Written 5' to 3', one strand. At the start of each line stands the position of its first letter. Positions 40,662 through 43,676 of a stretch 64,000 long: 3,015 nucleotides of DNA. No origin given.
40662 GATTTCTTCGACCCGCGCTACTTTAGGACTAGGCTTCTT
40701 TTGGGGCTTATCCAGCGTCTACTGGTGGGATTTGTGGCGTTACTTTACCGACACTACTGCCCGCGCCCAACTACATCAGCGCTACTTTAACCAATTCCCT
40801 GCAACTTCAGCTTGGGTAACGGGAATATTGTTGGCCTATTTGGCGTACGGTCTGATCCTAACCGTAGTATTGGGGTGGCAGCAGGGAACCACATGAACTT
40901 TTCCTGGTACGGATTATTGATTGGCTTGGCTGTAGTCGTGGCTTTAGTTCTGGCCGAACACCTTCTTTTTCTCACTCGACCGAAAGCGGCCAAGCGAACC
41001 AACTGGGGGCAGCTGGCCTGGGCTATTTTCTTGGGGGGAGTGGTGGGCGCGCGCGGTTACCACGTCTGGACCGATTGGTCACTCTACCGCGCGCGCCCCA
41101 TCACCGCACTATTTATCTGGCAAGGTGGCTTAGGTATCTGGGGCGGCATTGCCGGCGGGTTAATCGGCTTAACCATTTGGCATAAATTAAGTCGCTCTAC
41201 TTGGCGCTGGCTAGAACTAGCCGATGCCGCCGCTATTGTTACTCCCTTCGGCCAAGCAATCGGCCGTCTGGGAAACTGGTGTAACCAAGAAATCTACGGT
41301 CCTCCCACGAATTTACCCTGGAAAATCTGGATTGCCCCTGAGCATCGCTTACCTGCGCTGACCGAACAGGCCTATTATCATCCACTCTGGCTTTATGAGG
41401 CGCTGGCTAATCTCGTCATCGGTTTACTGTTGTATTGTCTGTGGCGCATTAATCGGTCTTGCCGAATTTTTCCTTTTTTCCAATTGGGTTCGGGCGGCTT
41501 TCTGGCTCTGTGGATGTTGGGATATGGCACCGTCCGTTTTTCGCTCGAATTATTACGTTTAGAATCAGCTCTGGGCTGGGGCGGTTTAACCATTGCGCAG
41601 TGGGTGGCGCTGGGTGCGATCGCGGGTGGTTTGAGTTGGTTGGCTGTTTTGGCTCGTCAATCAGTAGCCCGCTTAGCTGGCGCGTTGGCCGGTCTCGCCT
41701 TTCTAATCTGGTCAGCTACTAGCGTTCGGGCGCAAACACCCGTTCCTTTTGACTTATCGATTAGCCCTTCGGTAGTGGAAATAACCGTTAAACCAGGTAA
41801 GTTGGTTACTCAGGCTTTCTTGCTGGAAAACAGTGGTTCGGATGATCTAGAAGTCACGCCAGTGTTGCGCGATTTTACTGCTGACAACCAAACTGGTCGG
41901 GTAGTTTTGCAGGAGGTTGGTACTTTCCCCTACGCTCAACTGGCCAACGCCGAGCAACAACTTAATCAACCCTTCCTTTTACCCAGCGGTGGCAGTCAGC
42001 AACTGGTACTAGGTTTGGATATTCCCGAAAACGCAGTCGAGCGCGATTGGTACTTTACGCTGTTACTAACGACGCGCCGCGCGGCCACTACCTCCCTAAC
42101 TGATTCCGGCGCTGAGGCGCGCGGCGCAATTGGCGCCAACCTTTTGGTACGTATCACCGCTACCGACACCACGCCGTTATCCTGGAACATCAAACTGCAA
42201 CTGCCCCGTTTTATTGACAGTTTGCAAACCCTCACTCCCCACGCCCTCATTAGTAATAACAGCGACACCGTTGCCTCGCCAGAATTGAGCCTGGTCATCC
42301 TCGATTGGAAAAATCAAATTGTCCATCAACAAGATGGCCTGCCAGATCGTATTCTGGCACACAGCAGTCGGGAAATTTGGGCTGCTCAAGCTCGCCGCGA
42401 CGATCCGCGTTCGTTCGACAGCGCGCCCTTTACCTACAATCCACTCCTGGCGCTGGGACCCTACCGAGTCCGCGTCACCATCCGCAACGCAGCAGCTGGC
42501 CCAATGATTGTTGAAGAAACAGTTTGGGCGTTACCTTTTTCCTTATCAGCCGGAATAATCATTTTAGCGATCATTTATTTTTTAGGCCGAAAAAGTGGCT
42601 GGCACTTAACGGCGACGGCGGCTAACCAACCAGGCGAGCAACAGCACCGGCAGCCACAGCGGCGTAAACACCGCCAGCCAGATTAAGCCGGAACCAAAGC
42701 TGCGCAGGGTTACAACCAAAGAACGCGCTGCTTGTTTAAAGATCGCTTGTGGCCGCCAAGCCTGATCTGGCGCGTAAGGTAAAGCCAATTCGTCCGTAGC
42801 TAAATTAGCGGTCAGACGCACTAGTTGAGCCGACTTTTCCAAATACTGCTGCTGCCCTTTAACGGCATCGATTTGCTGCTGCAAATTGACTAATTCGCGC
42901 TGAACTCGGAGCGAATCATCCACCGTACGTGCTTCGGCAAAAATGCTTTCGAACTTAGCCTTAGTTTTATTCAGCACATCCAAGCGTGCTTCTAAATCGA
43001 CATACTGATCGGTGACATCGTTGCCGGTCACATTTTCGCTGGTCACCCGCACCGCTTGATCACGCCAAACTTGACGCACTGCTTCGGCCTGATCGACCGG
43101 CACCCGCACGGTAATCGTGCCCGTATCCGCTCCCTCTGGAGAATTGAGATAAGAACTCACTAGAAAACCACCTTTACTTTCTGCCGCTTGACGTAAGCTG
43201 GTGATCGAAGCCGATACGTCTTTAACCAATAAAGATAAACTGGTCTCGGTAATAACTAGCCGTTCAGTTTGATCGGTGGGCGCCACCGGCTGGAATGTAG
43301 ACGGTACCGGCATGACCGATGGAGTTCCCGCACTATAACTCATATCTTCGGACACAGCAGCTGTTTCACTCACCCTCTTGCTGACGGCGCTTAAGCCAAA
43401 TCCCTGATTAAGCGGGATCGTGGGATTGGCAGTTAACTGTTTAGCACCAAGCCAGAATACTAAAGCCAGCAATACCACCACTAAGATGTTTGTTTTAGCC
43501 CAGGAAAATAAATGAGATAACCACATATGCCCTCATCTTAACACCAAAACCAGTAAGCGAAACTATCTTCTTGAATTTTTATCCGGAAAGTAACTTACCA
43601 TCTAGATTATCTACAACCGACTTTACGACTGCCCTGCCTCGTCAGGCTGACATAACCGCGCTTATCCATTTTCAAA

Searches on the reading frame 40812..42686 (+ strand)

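Call 73: search_protein_families(library=pfam, proteins=[window:40812-42686:+], max_evalue=0.01)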
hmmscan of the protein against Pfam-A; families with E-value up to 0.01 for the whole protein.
window:40812-42686:+ (624 aa): 1 family
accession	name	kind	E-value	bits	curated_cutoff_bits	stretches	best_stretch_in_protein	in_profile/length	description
PF01790.23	LGT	-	4.9e-47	160.7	24.9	1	28-277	9-238/240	Prolipoprotein diacylglyceryl transferase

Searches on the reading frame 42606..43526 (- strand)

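Call 73: search_protein_families(library=pfam, proteins=[window:42606-43526:-], max_evalue=0.01)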
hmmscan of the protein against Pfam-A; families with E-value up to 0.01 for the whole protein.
window:42606-43526:- (306 aa): 1 family
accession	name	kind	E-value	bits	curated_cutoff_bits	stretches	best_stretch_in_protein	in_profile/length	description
PF14257.11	DUF4349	-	1.5e-37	129.4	27.7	1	89-301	1-211/213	Domain of unknown function (DUF4349)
